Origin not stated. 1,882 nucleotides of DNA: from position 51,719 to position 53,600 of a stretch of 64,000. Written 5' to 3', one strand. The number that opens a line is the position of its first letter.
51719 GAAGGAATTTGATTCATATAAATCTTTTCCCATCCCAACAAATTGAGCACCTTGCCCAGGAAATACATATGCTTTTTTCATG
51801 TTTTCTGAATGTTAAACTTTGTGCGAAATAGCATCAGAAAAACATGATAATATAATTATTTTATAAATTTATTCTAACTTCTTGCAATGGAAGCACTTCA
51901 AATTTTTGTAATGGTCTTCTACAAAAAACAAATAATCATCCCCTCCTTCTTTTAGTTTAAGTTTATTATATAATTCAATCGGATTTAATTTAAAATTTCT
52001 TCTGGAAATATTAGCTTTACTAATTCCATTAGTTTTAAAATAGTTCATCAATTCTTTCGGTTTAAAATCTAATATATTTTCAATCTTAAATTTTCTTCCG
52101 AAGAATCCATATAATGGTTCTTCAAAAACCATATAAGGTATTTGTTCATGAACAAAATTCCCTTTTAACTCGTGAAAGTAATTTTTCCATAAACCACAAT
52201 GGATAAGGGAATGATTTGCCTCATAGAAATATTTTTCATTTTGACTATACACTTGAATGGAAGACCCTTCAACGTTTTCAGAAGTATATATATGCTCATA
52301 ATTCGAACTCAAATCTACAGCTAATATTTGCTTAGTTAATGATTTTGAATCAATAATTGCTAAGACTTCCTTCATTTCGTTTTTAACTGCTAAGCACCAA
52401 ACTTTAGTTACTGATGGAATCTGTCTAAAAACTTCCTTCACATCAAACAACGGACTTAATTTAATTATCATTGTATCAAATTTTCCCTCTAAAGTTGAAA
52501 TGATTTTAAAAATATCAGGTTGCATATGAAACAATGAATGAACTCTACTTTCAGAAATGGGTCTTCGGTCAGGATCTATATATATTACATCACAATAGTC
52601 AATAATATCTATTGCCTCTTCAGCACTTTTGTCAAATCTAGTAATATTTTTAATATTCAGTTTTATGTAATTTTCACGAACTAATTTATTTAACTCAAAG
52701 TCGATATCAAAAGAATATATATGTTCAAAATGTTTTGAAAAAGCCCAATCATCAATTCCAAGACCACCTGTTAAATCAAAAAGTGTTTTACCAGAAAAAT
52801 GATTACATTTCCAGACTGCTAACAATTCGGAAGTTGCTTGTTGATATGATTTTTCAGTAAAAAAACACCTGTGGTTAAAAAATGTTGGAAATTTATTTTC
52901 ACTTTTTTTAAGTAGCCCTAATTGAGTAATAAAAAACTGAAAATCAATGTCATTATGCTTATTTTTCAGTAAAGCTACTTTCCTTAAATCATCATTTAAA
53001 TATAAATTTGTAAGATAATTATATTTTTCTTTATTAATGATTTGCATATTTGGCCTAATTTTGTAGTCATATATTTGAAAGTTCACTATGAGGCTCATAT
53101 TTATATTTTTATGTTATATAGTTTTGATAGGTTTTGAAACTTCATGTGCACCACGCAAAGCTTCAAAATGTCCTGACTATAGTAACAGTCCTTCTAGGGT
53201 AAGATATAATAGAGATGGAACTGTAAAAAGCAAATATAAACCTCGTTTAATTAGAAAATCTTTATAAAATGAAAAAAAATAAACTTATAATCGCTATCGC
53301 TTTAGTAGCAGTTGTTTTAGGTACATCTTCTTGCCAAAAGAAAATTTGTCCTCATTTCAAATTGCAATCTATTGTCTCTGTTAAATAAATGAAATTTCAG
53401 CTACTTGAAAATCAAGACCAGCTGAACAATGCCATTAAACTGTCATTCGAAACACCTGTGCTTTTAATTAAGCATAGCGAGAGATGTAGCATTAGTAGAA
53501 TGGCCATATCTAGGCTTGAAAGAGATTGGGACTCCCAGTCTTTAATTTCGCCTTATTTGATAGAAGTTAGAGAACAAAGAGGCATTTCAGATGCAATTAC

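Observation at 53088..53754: Two tiny Cys-pair lipopeptide ORFs translationally coupled to a YtxJ-type monothiol thioredoxin-like gene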

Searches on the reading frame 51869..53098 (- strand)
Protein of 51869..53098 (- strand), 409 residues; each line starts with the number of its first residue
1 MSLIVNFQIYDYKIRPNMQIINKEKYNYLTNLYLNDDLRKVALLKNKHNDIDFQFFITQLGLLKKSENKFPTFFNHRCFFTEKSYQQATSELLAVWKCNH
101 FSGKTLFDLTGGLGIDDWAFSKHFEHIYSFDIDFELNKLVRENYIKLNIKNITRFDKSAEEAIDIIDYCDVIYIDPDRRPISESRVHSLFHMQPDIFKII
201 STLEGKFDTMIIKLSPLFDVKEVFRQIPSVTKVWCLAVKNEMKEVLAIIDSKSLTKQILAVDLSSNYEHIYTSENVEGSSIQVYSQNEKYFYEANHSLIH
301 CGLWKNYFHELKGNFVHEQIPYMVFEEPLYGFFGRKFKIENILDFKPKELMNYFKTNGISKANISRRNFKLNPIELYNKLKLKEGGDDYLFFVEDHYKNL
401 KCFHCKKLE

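Call 3: search_protein_families(library=pfam, proteins=[window:51869-53098:-], max_evalue=1)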
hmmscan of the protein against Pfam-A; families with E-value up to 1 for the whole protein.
window:51869-53098:- (409 aa): 3 families
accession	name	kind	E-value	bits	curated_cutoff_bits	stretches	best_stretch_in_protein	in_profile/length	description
PF18096.6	Thump_like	-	1.6e-16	60.3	26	1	334-406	1-77/78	THUMP domain-like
PF03602.21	Cons_hypoth95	-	0.037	14.1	24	1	107-176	46-121/182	Conserved hypothetical protein 95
PF07517.20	SecA_DEAD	-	0.24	11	24.6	1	125-269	162-274/290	SecA DEAD-like domain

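Call 4: search_protein_families(library=ncbifam, proteins=[window:51869-53098:-], max_evalue=1)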
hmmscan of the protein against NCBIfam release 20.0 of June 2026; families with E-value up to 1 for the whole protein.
window:51869-53098:- (409 aa): 2 families
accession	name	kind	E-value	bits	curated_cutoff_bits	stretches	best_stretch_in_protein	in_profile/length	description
NF011529.0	PRK14968.1-3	equivalog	0.039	13.4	162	1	82-155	14-87/198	putative methyltransferase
TIGR00095.1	TIGR00095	equivalog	0.064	12.9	117.5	1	110-176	63-132/194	16S rRNA (guanine(966)-N(2))-methyltransferase RsmD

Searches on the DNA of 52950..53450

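Call 77: search_rna_families(source=window, start=52950, end=53450, threshold=evalue, max_evalue=1)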
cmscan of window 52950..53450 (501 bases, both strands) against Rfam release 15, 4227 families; matches with E-value up to 1: 0.
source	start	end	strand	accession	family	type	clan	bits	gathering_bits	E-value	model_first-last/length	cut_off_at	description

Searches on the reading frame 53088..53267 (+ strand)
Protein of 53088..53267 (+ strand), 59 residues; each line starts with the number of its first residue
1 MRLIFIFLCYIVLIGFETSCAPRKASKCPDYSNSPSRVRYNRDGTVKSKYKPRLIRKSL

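Call 3: search_protein_families(library=pfam, proteins=[window:53088-53267:+], max_evalue=1)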
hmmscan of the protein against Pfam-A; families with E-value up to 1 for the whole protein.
window:53088-53267:+ (59 aa): 0 families

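Call 4: search_protein_families(library=ncbifam, proteins=[window:53088-53267:+], max_evalue=1)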
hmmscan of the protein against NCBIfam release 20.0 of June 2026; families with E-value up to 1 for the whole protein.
window:53088-53267:+ (59 aa): 0 families

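Call 6: find_homologous_proteins(query=window:53088-53267:+, max_evalue=10)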
Query window:53088-53267:+: no candidate shares three 5-residue words with the query. No homologue found.

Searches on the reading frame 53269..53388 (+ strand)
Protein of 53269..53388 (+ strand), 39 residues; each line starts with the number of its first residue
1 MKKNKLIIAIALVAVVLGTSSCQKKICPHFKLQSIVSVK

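Call 3: search_protein_families(library=pfam, proteins=[window:53269-53388:+], max_evalue=1)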
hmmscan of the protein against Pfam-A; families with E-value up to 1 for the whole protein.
window:53269-53388:+ (39 aa): 0 families

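Call 4: search_protein_families(library=ncbifam, proteins=[window:53269-53388:+], max_evalue=1)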
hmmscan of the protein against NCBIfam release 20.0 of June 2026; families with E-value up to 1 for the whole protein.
window:53269-53388:+ (39 aa): 1 family
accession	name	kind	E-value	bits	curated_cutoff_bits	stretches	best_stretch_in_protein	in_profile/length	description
TIGR04313.1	aro_clust_Mycop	subfamily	0.15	11.7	40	1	1-24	1-25/296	aromatic motif membrane protein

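Call 54: search_protein_representatives(alignment_id=A5)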
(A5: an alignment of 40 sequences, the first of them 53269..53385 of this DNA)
Query: 40 sequences, 46 profile positions. Proteins with E-value up to 0.001 (for the whole library): 326; up to 1e-10: 5; up to 1e-30: 0. The best 150 are listed.
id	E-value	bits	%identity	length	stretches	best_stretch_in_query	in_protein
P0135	1.8e-14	69.2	-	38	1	1-36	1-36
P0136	9.4e-13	63.7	-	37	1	1-36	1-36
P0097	2.2e-12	62.5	-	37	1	1-36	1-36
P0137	2.7e-11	59.0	-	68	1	1-36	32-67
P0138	5.8e-11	57.9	-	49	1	1-36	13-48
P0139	1.1e-10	57.1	-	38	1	1-36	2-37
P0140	2.0e-10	56.2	-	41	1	1-38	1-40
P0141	4.4e-10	55.1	-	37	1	1-36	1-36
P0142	4.7e-10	55.0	-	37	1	1-36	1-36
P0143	6.3e-10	54.6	-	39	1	1-39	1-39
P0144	8.7e-10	54.2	-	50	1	1-36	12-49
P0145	8.8e-10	54.2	-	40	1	1-39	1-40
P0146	9.5e-10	54.1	-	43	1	1-40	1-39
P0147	1.6e-09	53.3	-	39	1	1-36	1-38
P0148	1.7e-09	53.2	-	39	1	1-37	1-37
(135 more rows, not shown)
